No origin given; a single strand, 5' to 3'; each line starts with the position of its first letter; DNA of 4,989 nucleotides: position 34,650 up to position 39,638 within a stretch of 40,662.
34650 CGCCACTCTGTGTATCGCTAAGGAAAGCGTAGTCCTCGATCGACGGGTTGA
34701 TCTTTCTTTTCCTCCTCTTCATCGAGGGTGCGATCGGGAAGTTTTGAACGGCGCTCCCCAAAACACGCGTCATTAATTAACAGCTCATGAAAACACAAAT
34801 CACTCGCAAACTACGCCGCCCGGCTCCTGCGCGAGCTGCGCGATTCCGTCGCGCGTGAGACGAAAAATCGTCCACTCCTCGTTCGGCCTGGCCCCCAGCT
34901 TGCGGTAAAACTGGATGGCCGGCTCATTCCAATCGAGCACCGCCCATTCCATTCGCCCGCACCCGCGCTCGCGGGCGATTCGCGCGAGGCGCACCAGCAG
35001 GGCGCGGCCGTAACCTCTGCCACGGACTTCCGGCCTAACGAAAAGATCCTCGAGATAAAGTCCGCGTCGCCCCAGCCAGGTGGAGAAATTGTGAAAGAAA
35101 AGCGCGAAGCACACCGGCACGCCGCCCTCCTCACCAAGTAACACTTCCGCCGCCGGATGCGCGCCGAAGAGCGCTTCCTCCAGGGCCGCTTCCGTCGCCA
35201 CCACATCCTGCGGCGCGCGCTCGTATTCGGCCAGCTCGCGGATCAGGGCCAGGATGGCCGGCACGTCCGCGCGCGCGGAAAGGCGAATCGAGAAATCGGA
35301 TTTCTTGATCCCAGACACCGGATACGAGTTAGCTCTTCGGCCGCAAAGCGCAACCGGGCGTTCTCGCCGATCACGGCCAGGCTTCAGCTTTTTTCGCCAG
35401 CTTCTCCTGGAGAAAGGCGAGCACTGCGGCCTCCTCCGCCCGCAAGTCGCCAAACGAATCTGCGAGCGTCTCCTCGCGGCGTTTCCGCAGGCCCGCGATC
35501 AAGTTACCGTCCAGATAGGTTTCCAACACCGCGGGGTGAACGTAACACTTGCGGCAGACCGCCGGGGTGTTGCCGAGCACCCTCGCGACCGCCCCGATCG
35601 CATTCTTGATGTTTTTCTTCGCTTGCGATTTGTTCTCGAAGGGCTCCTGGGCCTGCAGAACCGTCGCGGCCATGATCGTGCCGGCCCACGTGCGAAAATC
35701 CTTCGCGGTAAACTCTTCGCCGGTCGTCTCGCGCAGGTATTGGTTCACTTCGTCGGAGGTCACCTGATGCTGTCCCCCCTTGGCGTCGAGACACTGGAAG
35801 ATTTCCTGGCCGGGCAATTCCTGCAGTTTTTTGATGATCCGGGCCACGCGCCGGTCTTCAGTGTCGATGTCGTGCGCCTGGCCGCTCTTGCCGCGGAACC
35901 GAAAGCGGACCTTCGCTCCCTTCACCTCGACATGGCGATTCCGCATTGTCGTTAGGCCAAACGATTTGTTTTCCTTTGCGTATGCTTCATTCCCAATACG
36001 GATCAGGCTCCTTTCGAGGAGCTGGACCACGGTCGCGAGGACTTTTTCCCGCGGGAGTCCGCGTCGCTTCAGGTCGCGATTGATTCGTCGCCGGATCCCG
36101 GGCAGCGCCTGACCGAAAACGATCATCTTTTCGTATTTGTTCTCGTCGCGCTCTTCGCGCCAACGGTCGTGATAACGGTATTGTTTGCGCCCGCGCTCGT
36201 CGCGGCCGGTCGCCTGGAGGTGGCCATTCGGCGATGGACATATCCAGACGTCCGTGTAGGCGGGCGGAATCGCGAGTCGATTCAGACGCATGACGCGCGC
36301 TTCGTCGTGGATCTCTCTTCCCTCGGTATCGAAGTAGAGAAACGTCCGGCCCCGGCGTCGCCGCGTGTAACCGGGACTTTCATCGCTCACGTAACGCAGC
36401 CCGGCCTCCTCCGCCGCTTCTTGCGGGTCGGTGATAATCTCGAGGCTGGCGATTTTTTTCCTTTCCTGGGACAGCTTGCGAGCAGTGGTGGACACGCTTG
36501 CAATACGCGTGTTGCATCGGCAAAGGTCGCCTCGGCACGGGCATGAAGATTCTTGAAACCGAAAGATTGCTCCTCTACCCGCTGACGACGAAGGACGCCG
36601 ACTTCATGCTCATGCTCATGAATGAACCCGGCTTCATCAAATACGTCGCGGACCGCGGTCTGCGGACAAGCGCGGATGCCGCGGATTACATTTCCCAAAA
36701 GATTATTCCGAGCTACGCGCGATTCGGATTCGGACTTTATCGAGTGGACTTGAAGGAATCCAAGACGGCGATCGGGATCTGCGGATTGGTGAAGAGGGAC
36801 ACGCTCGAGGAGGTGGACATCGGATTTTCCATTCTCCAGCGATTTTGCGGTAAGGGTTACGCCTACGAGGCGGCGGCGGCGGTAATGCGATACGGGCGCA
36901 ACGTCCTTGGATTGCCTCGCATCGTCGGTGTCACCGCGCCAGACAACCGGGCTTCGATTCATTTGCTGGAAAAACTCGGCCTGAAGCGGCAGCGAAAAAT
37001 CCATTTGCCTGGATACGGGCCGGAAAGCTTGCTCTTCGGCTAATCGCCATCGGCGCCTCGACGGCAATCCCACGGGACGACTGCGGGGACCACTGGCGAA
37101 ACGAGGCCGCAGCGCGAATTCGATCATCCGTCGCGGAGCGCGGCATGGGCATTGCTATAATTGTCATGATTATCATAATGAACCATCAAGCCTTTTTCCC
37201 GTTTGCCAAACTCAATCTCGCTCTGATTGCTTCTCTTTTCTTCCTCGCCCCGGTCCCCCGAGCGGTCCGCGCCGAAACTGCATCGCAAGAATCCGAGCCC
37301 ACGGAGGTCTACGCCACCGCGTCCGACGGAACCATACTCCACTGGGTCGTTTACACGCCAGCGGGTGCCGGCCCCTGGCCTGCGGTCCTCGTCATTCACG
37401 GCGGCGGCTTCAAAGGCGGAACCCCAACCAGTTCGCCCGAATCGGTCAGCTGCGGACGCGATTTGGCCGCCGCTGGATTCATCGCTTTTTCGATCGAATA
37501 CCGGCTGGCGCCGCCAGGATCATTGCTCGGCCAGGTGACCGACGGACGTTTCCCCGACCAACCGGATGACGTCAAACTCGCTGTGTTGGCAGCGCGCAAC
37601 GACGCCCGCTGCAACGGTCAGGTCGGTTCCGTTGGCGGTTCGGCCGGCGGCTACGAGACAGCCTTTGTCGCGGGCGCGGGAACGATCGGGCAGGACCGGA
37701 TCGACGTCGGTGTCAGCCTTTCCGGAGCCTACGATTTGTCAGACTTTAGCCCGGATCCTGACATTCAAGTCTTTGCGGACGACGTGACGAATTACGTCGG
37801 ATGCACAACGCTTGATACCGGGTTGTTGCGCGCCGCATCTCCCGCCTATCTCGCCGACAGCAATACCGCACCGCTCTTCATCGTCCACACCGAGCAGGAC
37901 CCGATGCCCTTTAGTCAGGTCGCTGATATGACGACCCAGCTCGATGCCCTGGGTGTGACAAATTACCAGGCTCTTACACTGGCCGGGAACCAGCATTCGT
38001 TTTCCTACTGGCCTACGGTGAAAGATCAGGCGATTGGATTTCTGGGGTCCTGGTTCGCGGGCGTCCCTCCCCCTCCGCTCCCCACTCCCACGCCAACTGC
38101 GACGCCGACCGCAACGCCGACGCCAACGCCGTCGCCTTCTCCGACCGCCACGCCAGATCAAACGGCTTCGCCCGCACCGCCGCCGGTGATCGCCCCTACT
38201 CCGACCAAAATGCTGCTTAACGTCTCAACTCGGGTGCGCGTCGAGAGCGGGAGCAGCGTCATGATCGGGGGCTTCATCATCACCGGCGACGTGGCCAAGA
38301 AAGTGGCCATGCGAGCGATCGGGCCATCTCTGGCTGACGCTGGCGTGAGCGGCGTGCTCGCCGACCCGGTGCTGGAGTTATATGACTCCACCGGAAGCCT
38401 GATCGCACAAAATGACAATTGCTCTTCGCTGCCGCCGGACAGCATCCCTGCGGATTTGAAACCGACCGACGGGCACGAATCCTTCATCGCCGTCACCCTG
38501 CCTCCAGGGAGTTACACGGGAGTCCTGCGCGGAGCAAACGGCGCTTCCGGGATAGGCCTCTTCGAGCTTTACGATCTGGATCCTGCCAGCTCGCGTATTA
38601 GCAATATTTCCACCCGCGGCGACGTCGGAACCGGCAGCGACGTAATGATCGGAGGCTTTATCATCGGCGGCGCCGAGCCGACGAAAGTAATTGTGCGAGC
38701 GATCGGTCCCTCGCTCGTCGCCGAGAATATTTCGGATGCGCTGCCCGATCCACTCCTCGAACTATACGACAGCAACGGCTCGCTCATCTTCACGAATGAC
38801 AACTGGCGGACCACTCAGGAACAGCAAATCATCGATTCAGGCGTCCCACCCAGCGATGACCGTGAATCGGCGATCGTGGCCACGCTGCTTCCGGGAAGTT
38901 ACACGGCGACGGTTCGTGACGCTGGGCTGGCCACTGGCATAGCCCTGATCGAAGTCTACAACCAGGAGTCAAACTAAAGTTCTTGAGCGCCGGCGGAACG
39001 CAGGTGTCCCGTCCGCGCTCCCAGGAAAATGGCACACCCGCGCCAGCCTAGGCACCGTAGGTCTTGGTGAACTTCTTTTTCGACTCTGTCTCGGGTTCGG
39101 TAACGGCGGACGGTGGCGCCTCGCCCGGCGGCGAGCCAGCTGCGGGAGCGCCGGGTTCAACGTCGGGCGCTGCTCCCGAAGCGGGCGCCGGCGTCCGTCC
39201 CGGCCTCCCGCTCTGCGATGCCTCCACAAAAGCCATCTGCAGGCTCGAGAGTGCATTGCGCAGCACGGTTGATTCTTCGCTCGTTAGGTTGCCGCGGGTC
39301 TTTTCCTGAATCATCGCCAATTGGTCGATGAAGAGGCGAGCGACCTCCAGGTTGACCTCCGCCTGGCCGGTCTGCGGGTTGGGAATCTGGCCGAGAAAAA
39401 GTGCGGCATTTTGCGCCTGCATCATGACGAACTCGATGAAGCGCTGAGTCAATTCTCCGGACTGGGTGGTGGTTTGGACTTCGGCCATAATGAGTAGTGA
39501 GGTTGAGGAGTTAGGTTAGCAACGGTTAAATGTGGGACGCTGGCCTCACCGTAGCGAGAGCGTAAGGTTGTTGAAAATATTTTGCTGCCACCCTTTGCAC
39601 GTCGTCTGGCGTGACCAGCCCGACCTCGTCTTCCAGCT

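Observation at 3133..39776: Massively over-represented dispersed 9-mer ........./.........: a candidate DNA uptake sequence or other genome-wide DNA signal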

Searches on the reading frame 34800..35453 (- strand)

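Call 10: search_protein_families(library=pfam, proteins=[window:34800-35453:-], max_evalue=0.001)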
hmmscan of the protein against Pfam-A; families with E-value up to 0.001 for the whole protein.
window:34800-35453:- (217 aa): 4 families
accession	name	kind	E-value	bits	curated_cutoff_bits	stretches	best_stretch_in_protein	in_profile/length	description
PF00583.31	Acetyltransf_1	-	3.1e-19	69.8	20.7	1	92-187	22-115/116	Acetyltransferase (GNAT) family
PF13508.13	Acetyltransf_7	-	1.7e-11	44.8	27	1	104-187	5-81/84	Acetyltransferase (GNAT) domain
PF08445.16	FR47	-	3.1e-07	30.7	22.1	1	133-190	23-79/86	FR47-like protein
PF13673.13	Acetyltransf_10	-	3.3e-05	24.3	23.6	1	129-188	49-107/128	Acetyltransferase (GNAT) domain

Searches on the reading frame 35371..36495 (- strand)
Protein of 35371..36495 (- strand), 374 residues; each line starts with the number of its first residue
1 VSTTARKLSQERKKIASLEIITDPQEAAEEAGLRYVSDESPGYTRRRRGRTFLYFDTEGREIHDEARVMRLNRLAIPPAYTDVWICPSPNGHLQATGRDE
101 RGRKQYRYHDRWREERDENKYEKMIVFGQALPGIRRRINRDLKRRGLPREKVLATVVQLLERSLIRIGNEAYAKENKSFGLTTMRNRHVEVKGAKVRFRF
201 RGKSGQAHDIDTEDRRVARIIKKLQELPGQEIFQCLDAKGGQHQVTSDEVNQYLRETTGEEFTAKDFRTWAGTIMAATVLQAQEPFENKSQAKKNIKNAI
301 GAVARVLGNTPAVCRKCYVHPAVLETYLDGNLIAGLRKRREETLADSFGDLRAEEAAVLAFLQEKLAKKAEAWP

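Call 10: search_protein_families(library=pfam, proteins=[window:35371-36495:-], max_evalue=0.001)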
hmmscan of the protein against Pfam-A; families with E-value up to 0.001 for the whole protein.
window:35371-36495:- (374 aa): 2 families
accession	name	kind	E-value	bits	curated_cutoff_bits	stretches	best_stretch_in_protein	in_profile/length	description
PF01028.25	Topoisom_I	-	2.6e-44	151.7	23.7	1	111-328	3-211/228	Eukaryotic DNA topoisomerase I, catalytic core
PF21338.2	Top1B_N_bact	-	9.5e-25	86.5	27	1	52-99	2-49/49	Bacterial DNA topoisomerase IB, N-terminal domain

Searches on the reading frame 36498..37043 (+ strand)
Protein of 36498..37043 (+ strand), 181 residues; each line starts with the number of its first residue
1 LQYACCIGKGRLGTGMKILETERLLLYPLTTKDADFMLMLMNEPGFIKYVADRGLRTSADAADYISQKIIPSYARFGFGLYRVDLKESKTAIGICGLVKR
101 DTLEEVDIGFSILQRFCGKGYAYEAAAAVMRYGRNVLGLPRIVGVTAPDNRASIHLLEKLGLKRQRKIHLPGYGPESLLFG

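Call 10: search_protein_families(library=pfam, proteins=[window:36498-37043:+], max_evalue=0.001)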
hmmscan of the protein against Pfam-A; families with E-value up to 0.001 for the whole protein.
window:36498-37043:+ (181 aa): 2 families
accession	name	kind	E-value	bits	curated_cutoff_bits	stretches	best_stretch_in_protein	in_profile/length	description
PF13302.13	Acetyltransf_3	-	4.4e-26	92.6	25.4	1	23-163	1-138/138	Acetyltransferase (GNAT) domain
PF00583.31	Acetyltransf_1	-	4.3e-07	30.7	20.7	1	83-161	37-115/116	Acetyltransferase (GNAT) family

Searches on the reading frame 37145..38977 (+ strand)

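Call 12: search_protein_families(library=pfam, proteins=[window:37145-38977:+], max_evalue=0.001)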
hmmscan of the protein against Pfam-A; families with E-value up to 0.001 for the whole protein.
window:37145-38977:+ (610 aa): 4 families
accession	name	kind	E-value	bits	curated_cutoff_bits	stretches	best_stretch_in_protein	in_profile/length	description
PF20434.5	BD-FAE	-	9e-15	55.2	26.8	1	70-264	4-213/215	BD-FAE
PF00326.27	Peptidase_S9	-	9e-09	35.6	22.6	1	151-288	57-191/213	Prolyl oligopeptidase family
PF07859.19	Abhydrolase_3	-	4.3e-07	30.3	25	1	81-286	1-208/210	alpha/beta hydrolase fold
PF02129.25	Peptidase_S15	-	0.00014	22.1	23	1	61-197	1-131/262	X-Pro dipeptidyl-peptidase (S15 family)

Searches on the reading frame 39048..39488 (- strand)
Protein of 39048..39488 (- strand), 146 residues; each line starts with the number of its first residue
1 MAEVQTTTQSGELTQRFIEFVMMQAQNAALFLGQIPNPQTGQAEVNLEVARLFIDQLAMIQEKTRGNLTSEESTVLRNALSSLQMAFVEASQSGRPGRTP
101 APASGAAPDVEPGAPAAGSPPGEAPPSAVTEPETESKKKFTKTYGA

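Call 12: search_protein_families(library=pfam, proteins=[window:39048-39488:-], max_evalue=0.001)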
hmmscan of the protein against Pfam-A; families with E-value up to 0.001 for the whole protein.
window:39048-39488:- (146 aa): 1 family
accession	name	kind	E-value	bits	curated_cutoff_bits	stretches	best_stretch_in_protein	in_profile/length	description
PF08899.16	DUF1844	-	1.4e-24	86.5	27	1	16-89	3-76/76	Domain of unknown function (DUF1844)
